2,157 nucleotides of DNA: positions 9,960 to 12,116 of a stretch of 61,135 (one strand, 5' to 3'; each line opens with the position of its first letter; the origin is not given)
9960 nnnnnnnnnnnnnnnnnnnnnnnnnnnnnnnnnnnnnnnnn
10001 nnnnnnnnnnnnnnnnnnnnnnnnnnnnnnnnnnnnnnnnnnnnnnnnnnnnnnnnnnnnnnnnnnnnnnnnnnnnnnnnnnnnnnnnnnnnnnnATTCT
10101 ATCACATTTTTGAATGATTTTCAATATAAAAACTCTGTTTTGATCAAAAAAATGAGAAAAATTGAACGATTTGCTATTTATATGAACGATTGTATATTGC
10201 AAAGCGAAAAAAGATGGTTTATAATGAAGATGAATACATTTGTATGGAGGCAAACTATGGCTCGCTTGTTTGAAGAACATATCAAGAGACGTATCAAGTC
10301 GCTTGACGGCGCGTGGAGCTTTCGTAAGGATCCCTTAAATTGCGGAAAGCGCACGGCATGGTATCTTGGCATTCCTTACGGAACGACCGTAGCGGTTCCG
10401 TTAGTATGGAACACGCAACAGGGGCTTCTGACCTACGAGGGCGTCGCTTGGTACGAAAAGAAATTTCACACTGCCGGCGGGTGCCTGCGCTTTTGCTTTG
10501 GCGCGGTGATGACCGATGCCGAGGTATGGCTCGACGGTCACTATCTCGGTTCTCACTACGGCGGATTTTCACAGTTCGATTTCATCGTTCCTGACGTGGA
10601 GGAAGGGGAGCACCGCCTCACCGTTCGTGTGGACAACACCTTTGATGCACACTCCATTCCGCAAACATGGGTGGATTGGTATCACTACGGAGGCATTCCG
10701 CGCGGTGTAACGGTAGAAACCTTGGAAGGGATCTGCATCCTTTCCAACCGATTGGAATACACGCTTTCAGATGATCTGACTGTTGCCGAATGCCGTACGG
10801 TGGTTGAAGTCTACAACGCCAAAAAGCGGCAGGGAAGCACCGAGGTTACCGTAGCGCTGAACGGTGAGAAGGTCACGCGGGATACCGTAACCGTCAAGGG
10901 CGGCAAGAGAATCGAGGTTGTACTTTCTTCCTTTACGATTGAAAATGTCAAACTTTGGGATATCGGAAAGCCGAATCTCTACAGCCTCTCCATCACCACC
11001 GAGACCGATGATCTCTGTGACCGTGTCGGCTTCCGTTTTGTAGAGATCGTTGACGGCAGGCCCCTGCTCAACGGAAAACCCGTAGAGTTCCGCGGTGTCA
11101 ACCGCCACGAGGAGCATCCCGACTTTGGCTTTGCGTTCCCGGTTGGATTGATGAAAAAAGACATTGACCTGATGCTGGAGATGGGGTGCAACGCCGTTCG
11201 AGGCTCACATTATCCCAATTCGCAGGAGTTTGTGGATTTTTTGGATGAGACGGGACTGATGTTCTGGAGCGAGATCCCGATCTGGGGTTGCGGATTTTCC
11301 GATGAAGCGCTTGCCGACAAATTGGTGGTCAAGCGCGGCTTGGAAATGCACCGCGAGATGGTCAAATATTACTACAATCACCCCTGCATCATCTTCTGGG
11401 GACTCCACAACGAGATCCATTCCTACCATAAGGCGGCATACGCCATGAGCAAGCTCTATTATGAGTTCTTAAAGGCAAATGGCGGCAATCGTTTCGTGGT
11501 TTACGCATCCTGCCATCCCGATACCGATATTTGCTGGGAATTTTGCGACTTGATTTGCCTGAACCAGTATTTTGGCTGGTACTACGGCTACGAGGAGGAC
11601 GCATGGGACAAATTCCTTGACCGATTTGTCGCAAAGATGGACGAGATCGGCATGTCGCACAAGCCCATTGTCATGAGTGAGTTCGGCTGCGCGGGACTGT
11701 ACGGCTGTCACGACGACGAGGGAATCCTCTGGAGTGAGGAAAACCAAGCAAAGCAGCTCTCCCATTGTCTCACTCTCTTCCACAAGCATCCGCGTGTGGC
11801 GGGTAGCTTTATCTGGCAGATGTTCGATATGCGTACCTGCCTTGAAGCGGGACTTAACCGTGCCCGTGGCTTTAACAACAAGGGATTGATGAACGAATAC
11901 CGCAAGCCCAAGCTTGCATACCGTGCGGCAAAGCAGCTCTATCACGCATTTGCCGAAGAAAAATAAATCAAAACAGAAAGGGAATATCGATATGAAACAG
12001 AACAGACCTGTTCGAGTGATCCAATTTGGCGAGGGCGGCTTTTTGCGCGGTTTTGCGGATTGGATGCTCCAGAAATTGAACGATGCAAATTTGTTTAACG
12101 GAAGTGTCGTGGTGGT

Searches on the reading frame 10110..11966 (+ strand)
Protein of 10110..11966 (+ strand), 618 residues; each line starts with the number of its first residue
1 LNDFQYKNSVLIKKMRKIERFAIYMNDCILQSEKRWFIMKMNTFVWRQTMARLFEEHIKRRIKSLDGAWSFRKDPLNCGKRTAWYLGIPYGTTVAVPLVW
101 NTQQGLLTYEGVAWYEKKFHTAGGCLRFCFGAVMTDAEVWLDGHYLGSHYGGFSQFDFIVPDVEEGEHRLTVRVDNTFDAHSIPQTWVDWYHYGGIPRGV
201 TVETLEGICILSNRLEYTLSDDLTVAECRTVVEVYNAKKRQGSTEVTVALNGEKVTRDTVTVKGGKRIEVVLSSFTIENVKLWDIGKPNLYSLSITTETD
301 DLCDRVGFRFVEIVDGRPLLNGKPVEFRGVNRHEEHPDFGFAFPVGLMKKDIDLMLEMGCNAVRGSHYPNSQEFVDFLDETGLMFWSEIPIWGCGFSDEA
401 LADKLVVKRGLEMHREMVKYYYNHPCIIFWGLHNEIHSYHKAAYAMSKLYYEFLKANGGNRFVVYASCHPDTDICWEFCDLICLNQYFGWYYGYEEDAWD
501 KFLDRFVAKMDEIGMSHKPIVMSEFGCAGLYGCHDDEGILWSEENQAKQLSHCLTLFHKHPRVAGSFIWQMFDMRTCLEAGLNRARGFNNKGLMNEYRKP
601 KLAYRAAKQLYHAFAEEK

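Call 75: search_protein_families(library=pfam, proteins=[window:10110-11966:+])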
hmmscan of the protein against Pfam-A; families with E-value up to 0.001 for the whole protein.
window:10110-11966:+ (618 aa): 3 families
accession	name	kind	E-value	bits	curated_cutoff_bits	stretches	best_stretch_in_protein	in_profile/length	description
PF02836.23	Glyco_hydro_2_C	-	6.4e-41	140.9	21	1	311-614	1-300/302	Glycosyl hydrolases family 2, TIM barrel domain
PF02837.24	Glyco_hydro_2_N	-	8.6e-14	52.3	28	1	62-201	1-164/169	Glycosyl hydrolases family 2, sugar binding domain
PF00703.27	Glyco_hydro_2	-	6.7e-10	40.2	23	1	215-309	8-109/109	Glycosyl hydrolases family 2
